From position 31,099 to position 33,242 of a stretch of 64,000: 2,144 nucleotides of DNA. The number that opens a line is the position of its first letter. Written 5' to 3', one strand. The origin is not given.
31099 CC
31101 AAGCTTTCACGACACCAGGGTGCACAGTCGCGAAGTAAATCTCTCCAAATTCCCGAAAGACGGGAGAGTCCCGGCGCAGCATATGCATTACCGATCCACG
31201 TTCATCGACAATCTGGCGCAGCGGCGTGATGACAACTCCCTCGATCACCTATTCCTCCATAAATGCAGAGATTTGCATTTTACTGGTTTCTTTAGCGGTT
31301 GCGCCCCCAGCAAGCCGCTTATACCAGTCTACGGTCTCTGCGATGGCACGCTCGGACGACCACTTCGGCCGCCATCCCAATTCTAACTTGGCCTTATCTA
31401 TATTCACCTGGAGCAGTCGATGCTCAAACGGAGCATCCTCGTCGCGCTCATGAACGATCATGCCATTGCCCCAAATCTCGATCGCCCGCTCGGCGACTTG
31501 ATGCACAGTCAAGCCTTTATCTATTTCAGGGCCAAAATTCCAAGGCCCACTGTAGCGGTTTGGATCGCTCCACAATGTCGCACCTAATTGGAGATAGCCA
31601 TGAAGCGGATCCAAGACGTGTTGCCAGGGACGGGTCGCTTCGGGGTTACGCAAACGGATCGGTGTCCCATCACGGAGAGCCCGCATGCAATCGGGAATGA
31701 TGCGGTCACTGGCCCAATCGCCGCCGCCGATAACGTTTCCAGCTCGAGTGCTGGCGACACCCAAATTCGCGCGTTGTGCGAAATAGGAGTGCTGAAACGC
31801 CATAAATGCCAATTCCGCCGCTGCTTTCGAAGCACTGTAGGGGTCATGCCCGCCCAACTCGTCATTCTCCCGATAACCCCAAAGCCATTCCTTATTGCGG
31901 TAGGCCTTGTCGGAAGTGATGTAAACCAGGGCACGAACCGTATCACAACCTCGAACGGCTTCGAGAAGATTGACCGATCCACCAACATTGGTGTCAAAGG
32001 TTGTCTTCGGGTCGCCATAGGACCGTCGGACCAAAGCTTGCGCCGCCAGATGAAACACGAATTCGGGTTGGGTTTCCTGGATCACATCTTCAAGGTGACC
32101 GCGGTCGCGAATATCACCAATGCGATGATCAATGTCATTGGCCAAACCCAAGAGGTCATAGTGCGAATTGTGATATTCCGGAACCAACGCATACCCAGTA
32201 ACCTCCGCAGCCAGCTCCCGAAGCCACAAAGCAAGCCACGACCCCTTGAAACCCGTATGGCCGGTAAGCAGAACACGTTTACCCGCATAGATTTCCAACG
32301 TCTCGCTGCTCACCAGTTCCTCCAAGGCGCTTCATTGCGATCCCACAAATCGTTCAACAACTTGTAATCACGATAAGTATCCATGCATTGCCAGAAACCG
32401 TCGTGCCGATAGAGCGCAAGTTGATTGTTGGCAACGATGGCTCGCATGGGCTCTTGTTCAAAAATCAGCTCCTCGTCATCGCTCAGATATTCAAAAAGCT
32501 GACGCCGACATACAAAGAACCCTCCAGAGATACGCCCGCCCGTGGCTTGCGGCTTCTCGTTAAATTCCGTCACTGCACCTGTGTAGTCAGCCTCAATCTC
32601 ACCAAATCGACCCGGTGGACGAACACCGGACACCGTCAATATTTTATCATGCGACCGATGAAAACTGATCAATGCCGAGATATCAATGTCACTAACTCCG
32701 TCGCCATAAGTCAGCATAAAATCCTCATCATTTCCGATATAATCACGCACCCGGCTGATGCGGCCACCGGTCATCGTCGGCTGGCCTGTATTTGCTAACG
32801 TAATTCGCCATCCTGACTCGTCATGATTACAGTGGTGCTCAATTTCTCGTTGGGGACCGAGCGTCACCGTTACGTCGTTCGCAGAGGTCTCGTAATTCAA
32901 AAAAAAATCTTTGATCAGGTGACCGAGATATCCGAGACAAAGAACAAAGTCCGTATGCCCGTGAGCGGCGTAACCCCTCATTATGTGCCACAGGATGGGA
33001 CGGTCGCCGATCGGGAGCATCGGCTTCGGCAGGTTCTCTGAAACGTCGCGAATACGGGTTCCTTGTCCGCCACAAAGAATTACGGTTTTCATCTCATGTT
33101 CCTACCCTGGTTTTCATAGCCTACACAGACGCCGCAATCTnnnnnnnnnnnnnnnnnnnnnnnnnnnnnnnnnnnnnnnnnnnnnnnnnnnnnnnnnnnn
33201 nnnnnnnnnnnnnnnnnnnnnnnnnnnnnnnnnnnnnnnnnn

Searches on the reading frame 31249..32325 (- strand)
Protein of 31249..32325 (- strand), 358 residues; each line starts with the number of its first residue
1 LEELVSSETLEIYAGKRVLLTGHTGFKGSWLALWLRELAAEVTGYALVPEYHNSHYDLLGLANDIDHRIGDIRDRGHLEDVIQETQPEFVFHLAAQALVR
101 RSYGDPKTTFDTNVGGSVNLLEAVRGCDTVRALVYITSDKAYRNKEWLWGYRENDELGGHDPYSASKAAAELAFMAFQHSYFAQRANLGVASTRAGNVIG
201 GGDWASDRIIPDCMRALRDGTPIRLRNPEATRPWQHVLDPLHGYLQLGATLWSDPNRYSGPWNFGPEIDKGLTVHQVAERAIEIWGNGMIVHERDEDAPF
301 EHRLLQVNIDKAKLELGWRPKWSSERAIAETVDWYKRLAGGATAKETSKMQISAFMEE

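Call 53: search_protein_families(library=pfam, proteins=[window:31249-32325:-], max_evalue=0.00001)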
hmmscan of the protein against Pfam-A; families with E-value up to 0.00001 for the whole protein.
window:31249-32325:- (358 aa): 5 families
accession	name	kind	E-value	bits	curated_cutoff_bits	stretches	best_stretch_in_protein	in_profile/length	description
PF16363.11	GDP_Man_Dehyd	-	1.1e-35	124.2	27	1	19-331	1-332/332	GDP-mannose 4,6 dehydratase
PF01370.27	Epimerase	-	2e-30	106.4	20.9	1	18-245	1-222/240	NAD dependent epimerase/dehydratase family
PF02719.21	Polysacc_synt_2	-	1e-14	54.9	20.2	1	62-234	53-203/293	Polysaccharide biosynthesis protein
PF01073.25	3Beta_HSD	-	8.9e-08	31.9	22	1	21-212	3-195/280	3-beta hydroxysteroid dehydrogenase/isomerase family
PF04321.23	RmlD_sub_bind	-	1.4e-07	31.3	27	1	44-176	13-138/287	RmlD substrate binding domain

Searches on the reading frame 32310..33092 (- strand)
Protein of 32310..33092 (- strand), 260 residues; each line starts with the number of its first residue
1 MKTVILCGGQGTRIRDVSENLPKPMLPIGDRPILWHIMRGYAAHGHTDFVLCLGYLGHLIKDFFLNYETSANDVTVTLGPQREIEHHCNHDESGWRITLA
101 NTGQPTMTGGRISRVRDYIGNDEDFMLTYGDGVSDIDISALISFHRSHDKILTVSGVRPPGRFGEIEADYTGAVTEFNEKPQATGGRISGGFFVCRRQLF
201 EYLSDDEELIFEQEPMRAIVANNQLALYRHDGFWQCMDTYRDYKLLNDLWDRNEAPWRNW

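Call 53: search_protein_families(library=pfam, proteins=[window:32310-33092:-], max_evalue=0.00001)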
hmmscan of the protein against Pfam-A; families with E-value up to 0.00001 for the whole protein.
window:32310-33092:- (260 aa): 1 family
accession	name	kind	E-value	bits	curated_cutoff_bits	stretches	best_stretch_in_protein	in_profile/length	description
PF00483.29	NTP_transferase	-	2.6e-21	76.8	21.2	1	2-234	1-226/245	Nucleotidyl transferase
